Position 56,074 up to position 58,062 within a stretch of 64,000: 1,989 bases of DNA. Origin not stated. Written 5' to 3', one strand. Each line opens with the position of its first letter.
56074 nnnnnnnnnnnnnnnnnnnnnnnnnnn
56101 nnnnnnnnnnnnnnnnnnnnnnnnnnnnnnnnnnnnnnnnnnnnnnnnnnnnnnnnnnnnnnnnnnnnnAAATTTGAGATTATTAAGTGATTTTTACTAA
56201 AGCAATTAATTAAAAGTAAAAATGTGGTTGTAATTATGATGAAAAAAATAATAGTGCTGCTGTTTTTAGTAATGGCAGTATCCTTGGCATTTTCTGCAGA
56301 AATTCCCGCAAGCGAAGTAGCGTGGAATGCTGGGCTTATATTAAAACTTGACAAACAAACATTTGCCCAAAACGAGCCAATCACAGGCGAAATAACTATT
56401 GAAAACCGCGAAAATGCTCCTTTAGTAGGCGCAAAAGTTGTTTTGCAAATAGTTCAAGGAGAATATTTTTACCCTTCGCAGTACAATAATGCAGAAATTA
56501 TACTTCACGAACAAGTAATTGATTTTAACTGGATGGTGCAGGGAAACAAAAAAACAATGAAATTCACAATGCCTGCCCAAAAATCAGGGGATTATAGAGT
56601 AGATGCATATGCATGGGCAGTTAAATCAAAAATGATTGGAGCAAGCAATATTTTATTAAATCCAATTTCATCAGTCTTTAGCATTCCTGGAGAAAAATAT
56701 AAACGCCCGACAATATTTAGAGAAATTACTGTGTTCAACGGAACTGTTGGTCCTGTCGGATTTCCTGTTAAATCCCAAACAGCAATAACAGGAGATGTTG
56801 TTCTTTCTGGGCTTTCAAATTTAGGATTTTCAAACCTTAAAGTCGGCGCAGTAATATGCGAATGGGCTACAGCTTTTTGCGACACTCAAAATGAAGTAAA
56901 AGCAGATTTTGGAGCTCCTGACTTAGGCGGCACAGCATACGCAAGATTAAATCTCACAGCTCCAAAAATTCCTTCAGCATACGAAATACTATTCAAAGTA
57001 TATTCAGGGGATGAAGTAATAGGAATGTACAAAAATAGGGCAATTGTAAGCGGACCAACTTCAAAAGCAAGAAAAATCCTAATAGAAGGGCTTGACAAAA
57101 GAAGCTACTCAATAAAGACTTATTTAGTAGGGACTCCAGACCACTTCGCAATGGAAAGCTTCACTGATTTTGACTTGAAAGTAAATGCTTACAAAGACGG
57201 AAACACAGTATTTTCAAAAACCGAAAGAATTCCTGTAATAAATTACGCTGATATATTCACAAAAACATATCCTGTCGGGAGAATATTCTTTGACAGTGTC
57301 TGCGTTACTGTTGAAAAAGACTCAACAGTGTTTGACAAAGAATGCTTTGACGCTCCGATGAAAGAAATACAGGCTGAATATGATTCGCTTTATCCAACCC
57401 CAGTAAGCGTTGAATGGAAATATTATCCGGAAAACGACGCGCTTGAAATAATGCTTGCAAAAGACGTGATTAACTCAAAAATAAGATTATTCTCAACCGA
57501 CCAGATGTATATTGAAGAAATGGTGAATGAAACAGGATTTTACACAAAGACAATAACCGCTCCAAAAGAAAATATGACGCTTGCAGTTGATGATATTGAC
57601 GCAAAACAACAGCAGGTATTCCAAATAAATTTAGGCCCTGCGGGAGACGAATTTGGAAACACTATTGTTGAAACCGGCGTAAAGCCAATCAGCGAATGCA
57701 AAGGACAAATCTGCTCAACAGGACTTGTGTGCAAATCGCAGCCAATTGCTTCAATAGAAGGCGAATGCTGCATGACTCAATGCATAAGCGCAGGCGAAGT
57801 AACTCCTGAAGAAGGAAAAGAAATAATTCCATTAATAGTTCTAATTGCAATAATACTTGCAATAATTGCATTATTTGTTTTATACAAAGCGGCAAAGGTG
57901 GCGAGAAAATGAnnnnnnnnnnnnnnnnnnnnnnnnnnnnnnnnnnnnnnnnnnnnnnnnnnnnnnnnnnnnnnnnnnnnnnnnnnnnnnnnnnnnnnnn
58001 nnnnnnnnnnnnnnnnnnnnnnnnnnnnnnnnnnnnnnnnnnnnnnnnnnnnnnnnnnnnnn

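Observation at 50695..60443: Second surface-protein cluster: 1824 aa anchored giant plus a translationally coupled anchor/secreted Cys-rich pair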

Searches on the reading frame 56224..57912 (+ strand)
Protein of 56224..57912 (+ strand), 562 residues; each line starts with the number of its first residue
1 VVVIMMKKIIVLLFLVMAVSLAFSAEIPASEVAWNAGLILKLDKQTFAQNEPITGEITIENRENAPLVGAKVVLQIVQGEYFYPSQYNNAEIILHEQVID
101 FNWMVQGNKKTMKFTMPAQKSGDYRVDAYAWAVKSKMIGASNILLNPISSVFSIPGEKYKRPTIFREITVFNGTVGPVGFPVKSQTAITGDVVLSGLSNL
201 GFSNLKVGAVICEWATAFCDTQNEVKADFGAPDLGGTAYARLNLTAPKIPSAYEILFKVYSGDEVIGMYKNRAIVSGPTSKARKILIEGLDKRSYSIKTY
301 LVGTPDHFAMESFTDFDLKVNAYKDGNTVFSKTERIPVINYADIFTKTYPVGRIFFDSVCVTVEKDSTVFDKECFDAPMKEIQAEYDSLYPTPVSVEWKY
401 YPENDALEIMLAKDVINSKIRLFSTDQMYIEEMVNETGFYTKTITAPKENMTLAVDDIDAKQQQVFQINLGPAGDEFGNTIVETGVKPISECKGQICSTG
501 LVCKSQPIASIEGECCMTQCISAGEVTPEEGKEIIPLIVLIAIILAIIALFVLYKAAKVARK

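Call 6: search_protein_families(library=pfam, proteins=[window:56224-57912:+], max_evalue=1)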
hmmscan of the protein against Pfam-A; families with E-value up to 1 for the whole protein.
window:56224-57912:+ (562 aa): 1 family
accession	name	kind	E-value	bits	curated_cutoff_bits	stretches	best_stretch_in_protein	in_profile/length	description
PF13584.12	BatD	-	0.013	16.5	24.1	1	41-136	2-81/92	BatD DUF11 like domain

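Call 7: search_protein_families(library=ncbifam, proteins=[window:56224-57912:+], max_evalue=1)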
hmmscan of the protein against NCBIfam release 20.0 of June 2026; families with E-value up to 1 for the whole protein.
window:56224-57912:+ (562 aa): 2 families
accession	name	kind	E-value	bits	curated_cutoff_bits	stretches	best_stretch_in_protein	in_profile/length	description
NF040734.1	CC-COOH_SaoC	equivalog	0.089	12.6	80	1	434-468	82-116/148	Cys-Cys-COOH (seleno)protein SaoC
NF052666.1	VPA0252_fam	equivalog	0.13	12.3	100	1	6-75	1-65/78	VPA0252 family protein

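Call 14: find_homologous_proteins(query=window:56224-57912:+)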
Query window:56224-57912:+ (562 aa): 35 proteins with E <= 0.001 among 8000 candidates.
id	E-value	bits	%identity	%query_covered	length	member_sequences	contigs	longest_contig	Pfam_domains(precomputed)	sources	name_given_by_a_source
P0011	0.0e+0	1254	100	99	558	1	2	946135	-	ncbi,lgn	-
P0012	5.8e-269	911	71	97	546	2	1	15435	-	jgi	-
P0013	2.6e-132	460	41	93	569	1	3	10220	-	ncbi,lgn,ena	-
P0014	4.5e-131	456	40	99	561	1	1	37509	-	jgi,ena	-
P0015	9.0e-131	455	42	90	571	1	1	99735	-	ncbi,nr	ncbi:Uncharacterised protein [uncultured archaeon]|nr:Uncharacterised protein [uncultured archaeon]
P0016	4.1e-128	447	40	99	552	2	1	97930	-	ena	-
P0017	6.4e-127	443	40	91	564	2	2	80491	-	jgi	jgi:hypothetical protein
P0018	1.2e-125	438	39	99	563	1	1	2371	-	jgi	jgi:hypothetical protein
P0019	2.3e-123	431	39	98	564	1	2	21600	-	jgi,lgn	jgi:hypothetical protein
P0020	3.4e-123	430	41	92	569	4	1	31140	-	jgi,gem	-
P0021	2.5e-121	424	39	99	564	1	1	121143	-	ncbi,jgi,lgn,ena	-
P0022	1.0e-120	422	37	98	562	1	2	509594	-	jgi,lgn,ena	-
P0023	7.7e-120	419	39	99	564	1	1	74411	-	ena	-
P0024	3.9e-119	417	38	94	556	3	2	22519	-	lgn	-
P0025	2.8e-118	414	39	89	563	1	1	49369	-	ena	-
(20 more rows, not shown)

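Call 23: search_solved_structures(query=A1, max_evalue=1)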
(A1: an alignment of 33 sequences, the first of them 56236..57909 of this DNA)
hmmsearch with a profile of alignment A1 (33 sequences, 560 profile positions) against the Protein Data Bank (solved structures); distinct sequences matched with E-value up to 1: 2.
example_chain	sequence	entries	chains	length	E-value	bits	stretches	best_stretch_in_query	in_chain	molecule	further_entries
7usy_J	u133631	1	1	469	0.017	16.7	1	9-69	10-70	ARRestin Domain protein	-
9ygm_LY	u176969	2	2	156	0.74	11.3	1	420-483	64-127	60S ribosomal protein eL24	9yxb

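Call 32: predict_structure(alignment_id=A1)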
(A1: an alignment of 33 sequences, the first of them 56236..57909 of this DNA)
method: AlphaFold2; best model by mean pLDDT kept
length: 558 residues; sequences in the alignment: 33
mean_pLDDT: 85.8   pTM: 0.71
mean pLDDT of the five models: 85.8, 85.4, 84.0, 84.0, 82.8
residues with pLDDT >= 90: 302; 70-90: 191; 50-70: 40; < 50: 25
segments of 3 or more residues with pLDDT < 50: 471-485, 521-530
pLDDT, mean of each block of 10 residues (from residue 1): 77 71 76 94 97 94 93 91 89 92 94 96 92 80 94 88 92 88 94 72 90 73 82 89 92 91 91 91 93 92 73 97 96 90 94 96 94 95 91 89 91 94 92 93 89 92 77 36 58 83 80 81 43 74 87 74
secondary structure, 60 per line:
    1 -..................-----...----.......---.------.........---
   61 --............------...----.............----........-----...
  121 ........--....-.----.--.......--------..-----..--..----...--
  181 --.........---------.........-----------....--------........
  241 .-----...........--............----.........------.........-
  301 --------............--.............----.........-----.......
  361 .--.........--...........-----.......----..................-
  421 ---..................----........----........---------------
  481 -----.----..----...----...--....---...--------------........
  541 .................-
elements in order: H2-19 E32-38 E49-57 E63-74 E88-100 E105-112 E118-128 E131-134 E144-150 E176-178 E183-191 E201-209 E221-224 E233-241 E247-257 E260-271 E276-284 E291-299 E309-320 E323-335 E340-348 E354-361 E364-372 H375-385 E391-397 E402-419 E424-441 E446-453 E458-465 E497-499 E504-506 E509-512 E516-518 H533-557

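Call 82: find_encoding_contigs(protein=P0011, flank=1000, max_places=3)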
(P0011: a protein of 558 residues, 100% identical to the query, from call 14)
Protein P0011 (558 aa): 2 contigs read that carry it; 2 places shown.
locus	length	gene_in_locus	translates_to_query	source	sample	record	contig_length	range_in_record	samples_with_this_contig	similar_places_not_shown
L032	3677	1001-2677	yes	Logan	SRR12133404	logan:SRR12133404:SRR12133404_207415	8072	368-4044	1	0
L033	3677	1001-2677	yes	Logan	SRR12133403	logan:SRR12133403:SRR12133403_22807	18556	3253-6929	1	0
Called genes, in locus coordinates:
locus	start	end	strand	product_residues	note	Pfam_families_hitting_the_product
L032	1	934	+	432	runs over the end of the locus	?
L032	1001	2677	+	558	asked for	-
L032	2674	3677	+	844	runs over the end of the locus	-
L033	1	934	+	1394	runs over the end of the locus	?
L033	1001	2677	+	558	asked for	-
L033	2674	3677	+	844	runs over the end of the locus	-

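Call 89: find_related_loci(query=A1, collection=metagenome_contigs, flank=10000)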
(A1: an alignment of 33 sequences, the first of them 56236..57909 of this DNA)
Query A1 (558 aa) in metagenome_contigs; peptide patterns used: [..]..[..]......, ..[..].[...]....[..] (x = any residue, [..] = any of these).
101 stretches matched a pattern; 28 encode a relative of the query (tblastn E <= 1e-3); 28 distinct loci.
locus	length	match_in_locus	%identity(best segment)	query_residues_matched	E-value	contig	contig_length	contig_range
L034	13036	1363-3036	71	1-558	0e+0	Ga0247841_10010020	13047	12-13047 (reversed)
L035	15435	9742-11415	71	1-558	0e+0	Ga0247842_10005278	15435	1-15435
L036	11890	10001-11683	40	1-558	2e-131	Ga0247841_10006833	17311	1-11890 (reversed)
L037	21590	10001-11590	41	1-520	3e-130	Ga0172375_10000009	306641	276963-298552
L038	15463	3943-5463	41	18-517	3e-129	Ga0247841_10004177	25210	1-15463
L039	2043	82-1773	38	2-558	3e-133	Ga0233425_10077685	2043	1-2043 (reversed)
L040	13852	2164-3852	38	1-558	2e-125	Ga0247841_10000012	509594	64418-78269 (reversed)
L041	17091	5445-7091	37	7-553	7e-124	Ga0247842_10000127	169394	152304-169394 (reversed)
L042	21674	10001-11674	37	1-557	3e-123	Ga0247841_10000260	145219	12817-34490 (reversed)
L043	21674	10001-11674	37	1-557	3e-123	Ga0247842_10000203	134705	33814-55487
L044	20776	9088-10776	39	1-558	3e-124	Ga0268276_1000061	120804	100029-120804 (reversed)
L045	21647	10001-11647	36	6-558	5e-115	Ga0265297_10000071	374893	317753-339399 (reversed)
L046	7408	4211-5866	37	2-548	4e-115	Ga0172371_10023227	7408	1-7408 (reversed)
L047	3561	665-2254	37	26-545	1e-115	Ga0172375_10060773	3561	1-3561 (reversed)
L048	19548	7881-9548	35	1-558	2e-112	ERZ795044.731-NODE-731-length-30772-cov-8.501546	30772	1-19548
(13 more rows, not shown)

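Call 90: find_related_loci(query=A1, collection=viral_contigs, flank=5000)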
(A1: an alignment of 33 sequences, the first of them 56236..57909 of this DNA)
Query A1 (558 aa) in viral_contigs; peptide patterns used: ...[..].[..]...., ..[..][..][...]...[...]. (x = any residue, [..] = any of these).
34 stretches matched a pattern, but none encodes a relative of the query by tblastn (E <= 1e-3).
